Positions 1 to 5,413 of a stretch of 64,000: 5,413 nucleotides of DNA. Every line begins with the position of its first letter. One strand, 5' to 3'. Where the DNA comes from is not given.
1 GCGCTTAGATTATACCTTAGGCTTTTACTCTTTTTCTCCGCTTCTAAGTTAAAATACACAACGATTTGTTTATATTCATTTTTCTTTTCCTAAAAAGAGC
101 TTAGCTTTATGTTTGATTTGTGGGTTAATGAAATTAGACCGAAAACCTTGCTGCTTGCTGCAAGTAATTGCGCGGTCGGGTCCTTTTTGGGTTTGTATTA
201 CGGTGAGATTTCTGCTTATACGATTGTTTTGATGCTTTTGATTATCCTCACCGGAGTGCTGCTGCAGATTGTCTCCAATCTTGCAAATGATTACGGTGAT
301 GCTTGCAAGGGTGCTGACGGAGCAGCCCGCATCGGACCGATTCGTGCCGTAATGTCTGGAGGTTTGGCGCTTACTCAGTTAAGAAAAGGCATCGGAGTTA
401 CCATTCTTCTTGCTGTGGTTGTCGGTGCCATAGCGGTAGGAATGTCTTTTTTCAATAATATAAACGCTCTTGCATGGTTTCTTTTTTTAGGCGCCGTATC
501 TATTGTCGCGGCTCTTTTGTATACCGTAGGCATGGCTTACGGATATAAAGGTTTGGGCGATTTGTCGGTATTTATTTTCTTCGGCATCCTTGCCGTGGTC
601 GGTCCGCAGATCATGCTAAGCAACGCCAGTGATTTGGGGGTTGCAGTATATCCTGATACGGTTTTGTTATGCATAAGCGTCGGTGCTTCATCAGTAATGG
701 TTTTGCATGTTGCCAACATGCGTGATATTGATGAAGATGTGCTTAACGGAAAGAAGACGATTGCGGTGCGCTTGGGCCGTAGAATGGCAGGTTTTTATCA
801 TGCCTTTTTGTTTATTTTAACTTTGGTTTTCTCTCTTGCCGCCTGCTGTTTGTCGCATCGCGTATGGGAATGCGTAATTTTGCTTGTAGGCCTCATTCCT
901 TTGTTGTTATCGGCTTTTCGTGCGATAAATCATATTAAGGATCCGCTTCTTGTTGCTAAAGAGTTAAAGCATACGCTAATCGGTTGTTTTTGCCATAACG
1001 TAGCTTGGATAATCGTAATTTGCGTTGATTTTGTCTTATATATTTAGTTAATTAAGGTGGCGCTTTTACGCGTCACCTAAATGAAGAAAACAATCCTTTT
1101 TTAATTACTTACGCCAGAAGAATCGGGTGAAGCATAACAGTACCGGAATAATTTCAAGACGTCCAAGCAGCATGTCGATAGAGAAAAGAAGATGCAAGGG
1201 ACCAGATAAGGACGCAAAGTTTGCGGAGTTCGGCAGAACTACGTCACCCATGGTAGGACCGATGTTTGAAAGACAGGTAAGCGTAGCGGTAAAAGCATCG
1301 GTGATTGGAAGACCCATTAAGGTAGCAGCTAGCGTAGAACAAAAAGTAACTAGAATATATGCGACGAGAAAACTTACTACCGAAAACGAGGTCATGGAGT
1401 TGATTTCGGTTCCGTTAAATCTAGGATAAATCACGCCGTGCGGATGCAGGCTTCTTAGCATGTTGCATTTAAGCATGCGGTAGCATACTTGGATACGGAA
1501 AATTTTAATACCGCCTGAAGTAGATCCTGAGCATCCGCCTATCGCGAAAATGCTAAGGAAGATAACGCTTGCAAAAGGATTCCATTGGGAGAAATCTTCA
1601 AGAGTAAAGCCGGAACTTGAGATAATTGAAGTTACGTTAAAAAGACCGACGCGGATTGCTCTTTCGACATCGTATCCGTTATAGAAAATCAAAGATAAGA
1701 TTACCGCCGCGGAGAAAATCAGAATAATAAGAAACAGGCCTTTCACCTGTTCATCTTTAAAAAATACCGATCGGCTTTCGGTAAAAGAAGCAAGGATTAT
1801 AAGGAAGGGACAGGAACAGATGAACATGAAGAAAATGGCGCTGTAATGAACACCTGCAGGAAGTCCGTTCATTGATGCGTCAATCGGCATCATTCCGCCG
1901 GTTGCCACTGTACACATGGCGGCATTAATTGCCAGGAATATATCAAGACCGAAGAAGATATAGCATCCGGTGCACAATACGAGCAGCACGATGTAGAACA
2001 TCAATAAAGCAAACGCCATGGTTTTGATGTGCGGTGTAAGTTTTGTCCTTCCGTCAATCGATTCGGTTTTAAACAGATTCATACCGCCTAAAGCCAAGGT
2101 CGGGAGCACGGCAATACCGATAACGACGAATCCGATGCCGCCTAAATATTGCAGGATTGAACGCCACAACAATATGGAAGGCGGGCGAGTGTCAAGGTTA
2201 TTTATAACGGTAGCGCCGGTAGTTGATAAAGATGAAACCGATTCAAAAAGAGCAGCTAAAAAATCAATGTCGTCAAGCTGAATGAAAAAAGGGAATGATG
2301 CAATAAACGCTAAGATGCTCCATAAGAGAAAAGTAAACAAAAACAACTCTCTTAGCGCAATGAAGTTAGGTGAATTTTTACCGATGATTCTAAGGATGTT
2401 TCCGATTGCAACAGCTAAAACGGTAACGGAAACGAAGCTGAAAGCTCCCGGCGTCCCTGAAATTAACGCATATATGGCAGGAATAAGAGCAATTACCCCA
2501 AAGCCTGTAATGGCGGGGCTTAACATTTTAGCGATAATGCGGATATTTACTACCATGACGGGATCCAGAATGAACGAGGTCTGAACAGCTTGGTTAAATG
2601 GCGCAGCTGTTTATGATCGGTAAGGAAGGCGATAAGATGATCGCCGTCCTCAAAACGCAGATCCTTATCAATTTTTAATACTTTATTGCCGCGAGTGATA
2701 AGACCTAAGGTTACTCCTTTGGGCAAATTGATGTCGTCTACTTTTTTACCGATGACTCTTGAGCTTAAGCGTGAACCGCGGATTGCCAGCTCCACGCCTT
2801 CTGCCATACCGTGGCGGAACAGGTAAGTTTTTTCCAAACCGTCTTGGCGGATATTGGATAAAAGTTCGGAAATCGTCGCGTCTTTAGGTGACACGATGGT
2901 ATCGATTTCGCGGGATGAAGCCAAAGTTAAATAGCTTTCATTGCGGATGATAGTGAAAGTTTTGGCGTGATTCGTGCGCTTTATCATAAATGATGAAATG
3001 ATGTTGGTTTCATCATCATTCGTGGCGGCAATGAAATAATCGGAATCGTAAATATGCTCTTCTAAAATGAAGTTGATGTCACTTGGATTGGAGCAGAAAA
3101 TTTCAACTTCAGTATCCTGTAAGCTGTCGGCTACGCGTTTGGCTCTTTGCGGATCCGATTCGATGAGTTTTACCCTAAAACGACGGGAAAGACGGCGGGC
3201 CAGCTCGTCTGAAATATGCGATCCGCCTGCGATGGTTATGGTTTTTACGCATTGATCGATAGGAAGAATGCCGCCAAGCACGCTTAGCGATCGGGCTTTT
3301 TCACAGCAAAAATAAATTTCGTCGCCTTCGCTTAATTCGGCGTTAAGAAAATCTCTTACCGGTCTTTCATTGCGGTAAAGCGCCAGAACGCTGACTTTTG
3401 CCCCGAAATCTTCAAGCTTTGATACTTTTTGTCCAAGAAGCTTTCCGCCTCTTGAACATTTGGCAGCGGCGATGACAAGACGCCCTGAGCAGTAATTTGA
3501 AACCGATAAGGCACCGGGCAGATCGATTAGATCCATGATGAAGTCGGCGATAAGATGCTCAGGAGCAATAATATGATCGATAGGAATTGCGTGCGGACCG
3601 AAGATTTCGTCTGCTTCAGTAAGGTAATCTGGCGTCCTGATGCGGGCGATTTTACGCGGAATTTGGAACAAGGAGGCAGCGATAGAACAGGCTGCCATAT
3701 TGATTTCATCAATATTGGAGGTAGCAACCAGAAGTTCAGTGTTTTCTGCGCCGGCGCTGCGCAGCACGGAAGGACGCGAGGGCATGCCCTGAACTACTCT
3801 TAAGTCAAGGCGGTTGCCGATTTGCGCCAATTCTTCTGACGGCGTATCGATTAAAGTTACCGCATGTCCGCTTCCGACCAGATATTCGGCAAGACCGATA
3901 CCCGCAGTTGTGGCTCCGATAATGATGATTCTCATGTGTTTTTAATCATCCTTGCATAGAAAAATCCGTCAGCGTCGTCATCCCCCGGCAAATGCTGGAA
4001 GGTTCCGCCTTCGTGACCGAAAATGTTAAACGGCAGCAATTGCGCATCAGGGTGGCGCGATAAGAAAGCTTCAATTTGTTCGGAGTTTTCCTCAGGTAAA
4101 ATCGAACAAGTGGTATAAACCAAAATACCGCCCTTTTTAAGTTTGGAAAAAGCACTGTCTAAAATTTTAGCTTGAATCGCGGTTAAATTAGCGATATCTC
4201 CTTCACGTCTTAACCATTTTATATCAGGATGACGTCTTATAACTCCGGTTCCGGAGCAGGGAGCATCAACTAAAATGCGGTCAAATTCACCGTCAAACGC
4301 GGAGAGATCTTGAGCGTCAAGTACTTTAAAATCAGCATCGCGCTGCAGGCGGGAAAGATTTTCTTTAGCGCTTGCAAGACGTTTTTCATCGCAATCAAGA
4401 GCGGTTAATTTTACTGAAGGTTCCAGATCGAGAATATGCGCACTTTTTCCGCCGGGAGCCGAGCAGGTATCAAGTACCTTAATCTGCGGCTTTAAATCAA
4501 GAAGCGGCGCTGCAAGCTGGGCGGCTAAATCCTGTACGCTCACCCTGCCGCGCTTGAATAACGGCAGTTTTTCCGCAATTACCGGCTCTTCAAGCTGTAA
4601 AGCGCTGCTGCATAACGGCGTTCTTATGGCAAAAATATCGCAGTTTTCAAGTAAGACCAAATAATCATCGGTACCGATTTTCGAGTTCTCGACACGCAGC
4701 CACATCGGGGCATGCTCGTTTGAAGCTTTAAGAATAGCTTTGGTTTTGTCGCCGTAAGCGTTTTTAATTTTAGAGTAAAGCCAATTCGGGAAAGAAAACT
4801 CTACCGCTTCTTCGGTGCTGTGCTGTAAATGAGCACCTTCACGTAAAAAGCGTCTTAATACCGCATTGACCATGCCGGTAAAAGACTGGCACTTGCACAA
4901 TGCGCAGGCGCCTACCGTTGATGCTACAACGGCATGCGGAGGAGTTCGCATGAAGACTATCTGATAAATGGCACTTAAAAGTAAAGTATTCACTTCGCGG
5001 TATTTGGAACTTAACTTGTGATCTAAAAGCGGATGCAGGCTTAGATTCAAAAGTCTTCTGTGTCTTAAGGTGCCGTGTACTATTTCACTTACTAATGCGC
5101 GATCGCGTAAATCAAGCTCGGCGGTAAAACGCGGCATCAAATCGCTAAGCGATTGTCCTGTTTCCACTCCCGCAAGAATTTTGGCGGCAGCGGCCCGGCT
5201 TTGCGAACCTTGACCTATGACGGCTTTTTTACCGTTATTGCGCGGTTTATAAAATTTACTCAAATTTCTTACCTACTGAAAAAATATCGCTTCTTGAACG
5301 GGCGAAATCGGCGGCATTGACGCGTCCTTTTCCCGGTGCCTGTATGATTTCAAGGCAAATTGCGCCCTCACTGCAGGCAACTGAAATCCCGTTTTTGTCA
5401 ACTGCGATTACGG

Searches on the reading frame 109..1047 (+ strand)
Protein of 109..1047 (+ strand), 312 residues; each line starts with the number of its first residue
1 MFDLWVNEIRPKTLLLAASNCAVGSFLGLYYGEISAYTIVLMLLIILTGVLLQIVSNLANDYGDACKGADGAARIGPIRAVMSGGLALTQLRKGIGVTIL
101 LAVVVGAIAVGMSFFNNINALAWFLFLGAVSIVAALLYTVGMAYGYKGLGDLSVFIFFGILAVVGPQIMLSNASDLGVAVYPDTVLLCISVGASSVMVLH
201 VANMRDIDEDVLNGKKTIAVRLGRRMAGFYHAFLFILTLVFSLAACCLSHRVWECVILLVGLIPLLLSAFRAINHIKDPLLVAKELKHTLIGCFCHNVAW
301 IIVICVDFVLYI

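Call 53: search_protein_families(library=pfam, proteins=[window:109-1047:+], max_evalue=1e-8)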
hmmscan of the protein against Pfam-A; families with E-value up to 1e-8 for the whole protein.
window:109-1047:+ (312 aa): 1 family
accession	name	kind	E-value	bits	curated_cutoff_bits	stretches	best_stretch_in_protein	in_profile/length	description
PF01040.23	UbiA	-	1.2e-20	74.4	34.2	1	26-272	6-228/250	UbiA prenyltransferase family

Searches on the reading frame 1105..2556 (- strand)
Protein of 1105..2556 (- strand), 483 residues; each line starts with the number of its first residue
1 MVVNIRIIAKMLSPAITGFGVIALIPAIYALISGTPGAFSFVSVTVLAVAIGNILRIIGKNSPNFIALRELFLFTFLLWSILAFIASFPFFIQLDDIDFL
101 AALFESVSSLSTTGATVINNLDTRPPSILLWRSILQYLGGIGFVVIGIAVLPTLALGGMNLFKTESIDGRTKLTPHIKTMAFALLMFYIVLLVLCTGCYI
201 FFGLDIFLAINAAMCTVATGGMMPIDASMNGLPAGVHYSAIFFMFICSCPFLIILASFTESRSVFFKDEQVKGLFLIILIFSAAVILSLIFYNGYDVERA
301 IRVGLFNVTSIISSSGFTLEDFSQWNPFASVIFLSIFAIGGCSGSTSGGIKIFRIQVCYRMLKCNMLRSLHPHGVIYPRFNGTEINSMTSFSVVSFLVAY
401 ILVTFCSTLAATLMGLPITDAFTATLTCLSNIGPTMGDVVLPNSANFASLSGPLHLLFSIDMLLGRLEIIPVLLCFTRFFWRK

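Call 53: search_protein_families(library=pfam, proteins=[window:1105-2556:-], max_evalue=1e-8)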
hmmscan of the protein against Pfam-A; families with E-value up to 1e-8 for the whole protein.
window:1105-2556:- (483 aa): 1 family
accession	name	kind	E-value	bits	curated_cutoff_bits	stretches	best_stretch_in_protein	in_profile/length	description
PF02386.22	TrkH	-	2.8e-44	151.9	27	1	41-477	5-491/502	Cation transport protein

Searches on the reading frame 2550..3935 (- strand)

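Call 53: search_protein_families(library=pfam, proteins=[window:2550-3935:-], max_evalue=1e-8)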
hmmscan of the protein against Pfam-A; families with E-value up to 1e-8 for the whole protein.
window:2550-3935:- (461 aa): 2 families
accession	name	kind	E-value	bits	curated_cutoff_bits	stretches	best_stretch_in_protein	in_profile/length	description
PF02254.24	TrkA_N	-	2.2e-38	131.6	23.8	2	3-110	1-107/116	TrkA-N domain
PF02080.26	TrkA_C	-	4.3e-15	55.8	27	0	391-451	9-70/71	TrkA-C domain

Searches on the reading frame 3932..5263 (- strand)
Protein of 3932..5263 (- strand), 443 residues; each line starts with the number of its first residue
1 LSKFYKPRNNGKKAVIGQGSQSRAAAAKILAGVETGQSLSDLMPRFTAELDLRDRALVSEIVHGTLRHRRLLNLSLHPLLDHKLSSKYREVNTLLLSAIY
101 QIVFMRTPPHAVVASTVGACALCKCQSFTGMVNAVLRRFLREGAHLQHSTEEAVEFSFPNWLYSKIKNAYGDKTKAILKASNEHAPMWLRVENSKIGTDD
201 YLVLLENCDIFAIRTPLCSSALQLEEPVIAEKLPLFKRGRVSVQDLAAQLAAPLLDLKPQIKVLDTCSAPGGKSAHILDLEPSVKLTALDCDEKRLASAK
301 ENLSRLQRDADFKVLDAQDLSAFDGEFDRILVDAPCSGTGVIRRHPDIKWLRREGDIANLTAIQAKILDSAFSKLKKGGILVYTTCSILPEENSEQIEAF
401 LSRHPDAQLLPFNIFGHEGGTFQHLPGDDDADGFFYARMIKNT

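Call 53: search_protein_families(library=pfam, proteins=[window:3932-5263:-], max_evalue=1e-8)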
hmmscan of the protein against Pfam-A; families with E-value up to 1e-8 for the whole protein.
window:3932-5263:- (443 aa): 4 families
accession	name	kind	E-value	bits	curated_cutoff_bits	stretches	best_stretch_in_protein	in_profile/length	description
PF01189.24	Methyltr_RsmB-F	-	1.9e-58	197.9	27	1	254-439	3-198/199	16S rRNA methyltransferase RsmB/F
PF22458.1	RsmF-B_ferredox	-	3e-21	75.8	27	1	158-228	1-71/74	Methyltr_RsmF/B-like, ferredoxin-like domain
PF01029.23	NusB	-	4.6e-21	76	23.1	1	21-141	2-133/133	NusB family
PF13847.12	Methyltransf_31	-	2.3e-10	40.8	27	1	258-389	2-114/145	Methyltransferase domain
